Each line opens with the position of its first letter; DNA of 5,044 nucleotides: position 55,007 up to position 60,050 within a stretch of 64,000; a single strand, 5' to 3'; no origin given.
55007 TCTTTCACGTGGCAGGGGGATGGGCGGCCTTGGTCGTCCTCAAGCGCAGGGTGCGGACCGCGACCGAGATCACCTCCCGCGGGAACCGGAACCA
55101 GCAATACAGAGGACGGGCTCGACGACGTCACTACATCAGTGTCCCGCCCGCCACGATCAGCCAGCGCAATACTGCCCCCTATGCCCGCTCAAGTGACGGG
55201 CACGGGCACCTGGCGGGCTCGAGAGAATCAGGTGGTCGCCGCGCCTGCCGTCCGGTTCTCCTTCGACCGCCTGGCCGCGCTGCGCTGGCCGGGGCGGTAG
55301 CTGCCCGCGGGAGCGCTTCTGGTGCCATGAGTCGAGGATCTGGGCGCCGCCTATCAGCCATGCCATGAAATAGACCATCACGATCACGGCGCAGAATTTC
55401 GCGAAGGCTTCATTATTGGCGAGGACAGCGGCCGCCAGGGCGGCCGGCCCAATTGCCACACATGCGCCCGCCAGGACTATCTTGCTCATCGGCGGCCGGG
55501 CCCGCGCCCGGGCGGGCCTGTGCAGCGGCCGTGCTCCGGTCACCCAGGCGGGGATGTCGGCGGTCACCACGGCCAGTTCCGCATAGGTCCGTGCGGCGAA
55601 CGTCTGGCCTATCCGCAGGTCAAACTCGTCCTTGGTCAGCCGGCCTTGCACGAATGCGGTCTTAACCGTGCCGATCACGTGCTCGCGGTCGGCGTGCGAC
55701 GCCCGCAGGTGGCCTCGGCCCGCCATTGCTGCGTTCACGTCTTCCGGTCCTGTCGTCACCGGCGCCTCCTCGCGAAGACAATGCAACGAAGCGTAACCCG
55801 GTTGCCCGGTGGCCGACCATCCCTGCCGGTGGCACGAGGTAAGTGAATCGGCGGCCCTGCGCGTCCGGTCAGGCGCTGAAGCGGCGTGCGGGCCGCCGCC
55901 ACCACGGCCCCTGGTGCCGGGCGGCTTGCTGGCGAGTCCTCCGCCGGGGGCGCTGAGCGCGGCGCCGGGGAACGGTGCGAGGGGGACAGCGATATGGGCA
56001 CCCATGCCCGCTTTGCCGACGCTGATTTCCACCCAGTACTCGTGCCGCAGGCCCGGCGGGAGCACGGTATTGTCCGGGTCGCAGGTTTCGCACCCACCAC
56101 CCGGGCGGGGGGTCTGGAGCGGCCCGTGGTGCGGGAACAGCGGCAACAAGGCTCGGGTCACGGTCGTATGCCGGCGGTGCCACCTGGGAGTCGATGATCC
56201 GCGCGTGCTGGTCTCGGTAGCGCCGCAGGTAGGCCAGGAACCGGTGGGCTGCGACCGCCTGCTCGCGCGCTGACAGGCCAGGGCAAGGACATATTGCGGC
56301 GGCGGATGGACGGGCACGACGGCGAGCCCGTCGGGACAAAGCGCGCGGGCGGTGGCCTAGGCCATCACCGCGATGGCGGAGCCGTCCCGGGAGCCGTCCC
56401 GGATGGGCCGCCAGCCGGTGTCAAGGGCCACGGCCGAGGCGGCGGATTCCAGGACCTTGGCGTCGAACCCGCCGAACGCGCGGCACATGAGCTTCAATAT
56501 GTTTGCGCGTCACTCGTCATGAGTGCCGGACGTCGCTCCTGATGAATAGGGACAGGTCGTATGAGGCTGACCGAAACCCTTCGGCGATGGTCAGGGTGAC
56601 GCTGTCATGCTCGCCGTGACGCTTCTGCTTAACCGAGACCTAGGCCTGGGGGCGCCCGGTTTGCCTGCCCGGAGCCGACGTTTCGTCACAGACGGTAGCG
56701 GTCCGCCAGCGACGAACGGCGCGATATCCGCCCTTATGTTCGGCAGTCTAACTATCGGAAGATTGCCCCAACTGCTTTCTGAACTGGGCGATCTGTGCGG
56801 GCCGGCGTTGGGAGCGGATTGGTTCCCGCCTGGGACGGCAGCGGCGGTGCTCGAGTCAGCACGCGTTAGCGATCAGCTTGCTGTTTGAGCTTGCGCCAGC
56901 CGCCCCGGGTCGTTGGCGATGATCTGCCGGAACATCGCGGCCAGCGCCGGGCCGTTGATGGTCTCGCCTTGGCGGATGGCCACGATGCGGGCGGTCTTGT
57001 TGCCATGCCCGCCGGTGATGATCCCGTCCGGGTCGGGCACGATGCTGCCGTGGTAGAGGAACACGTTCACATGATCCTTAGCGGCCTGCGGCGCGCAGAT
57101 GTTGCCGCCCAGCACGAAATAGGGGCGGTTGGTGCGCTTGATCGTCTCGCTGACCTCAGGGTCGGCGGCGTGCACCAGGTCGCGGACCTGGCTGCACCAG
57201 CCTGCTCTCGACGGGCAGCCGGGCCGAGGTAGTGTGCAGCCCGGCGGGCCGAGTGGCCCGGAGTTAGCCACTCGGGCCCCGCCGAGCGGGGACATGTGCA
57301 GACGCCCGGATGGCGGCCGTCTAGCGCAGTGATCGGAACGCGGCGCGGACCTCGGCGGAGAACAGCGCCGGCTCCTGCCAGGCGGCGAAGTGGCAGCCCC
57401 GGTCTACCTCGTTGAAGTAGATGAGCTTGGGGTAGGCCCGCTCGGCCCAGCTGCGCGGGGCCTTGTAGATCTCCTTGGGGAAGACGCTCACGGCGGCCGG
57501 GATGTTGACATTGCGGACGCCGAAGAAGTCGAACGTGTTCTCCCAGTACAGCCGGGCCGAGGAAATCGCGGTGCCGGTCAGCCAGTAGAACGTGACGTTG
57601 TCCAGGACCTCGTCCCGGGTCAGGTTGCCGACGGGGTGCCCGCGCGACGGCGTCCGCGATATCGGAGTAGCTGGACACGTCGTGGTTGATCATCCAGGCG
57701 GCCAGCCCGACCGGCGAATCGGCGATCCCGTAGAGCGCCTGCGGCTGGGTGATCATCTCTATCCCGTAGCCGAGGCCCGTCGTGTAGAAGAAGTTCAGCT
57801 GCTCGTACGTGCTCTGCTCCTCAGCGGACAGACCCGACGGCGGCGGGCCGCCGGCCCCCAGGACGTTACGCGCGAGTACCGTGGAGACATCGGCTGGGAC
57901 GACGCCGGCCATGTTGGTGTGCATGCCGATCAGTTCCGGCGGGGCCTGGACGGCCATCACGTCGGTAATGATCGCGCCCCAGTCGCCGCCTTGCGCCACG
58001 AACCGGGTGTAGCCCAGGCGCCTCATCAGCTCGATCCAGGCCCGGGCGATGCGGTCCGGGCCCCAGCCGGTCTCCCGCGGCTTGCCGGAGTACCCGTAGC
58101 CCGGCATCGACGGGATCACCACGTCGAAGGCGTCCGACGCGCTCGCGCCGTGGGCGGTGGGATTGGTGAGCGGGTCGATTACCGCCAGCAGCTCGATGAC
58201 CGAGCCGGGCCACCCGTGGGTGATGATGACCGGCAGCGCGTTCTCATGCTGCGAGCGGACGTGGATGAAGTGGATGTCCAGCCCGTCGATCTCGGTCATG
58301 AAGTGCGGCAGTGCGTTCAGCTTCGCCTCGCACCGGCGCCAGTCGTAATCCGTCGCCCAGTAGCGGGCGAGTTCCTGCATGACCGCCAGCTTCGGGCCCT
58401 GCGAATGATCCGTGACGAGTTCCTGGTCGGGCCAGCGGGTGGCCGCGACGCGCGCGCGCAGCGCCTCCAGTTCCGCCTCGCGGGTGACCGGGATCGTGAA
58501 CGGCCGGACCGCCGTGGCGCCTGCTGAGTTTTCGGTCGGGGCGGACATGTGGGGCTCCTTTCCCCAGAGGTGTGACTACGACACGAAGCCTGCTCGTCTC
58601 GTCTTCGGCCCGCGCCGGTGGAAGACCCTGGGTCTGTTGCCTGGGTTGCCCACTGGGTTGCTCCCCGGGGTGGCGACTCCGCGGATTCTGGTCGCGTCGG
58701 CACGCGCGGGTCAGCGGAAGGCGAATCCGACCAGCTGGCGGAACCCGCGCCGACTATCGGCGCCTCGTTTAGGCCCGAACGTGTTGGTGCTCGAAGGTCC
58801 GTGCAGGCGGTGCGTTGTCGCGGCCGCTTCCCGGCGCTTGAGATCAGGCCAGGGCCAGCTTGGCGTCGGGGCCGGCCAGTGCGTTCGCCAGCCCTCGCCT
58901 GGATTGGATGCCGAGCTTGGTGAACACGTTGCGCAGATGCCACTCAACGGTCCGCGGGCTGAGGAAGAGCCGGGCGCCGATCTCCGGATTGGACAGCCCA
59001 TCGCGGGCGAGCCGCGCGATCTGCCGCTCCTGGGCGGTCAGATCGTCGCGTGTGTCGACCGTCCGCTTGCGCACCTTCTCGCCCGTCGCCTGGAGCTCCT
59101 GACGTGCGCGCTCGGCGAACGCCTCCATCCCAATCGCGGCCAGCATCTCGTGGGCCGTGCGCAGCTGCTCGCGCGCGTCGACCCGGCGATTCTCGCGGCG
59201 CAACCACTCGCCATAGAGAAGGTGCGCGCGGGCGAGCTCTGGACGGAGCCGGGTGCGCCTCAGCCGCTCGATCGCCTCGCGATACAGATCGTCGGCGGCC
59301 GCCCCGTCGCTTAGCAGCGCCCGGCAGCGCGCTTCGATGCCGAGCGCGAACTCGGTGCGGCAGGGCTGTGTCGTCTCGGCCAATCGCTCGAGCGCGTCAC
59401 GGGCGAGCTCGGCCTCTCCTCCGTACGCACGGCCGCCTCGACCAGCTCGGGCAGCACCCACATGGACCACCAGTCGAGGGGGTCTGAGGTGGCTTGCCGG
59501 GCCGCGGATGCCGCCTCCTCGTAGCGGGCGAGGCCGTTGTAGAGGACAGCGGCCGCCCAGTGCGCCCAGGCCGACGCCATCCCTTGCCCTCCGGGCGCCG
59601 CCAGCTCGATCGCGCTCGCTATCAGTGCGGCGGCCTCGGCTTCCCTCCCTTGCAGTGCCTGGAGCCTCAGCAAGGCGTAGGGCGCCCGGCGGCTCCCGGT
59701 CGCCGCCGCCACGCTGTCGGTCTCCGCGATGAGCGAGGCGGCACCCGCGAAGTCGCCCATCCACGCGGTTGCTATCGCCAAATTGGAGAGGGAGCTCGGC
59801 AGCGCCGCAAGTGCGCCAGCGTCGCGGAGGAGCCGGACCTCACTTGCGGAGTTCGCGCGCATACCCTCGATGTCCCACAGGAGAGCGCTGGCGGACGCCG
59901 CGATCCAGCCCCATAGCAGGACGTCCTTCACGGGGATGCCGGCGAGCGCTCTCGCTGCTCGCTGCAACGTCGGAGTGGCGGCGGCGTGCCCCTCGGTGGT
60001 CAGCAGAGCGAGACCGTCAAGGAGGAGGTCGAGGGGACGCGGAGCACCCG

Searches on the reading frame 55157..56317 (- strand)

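Call 23: search_protein_families(library=pfam, max_evalue=0.001, proteins=[window:55157-56317:-])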
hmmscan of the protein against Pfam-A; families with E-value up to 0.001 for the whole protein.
window:55157-56317:- (386 aa): 1 family
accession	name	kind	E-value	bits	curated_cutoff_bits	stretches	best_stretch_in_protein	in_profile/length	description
PF08044.16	DUF1707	-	3.3e-17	62.7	27.6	1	204-256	1-53/53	DUF1707 SHOCT-like domain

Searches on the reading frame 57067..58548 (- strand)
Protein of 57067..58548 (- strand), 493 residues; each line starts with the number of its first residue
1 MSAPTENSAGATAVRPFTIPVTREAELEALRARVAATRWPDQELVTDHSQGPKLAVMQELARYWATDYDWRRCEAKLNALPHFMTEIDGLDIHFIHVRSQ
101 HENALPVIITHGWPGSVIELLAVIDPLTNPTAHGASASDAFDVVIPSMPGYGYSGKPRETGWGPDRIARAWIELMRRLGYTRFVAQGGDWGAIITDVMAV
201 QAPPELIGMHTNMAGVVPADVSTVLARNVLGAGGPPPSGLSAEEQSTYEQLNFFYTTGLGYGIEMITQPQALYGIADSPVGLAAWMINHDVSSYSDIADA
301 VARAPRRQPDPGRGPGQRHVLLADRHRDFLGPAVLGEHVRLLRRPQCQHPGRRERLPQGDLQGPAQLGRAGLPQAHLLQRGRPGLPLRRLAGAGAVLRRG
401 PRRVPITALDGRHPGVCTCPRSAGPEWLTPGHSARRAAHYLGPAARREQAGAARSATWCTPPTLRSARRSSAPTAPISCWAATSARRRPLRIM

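Call 23: search_protein_families(library=pfam, max_evalue=0.001, proteins=[window:57067-58548:-])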
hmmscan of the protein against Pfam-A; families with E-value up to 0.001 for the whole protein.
window:57067-58548:- (493 aa): 2 families
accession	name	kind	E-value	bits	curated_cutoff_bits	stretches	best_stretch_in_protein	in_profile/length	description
PF06441.18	EHN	-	5.5e-37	126.7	22.8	1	14-119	1-106/107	Epoxide hydrolase N terminus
PF00561.26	Abhydrolase_1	-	9.9e-10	38.9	25.8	1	106-215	2-102/245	alpha/beta hydrolase fold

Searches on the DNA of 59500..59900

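Call 86: search_rna_families(source=window, start=59500, end=59900, threshold=evalue, max_evalue=10)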
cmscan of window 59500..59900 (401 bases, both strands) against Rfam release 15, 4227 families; matches with E-value up to 10: 3.
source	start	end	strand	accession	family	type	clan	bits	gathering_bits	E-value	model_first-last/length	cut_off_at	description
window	59667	59717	+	RF03819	mir-Ro6-3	Gene; miRNA;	-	18.2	79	2.8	1-72/72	no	mir-Ro6-3 microRNA precursor family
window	59678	59712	-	RF03395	mir-718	Gene; miRNA;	-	17.3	55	6.7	1-66/66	no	mir-718 microRNA precursor family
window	59500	59534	-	RF01357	CRISPR-DR31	Gene; CRISPR;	-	13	35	8.9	1-37/37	no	CRISPR RNA direct repeat element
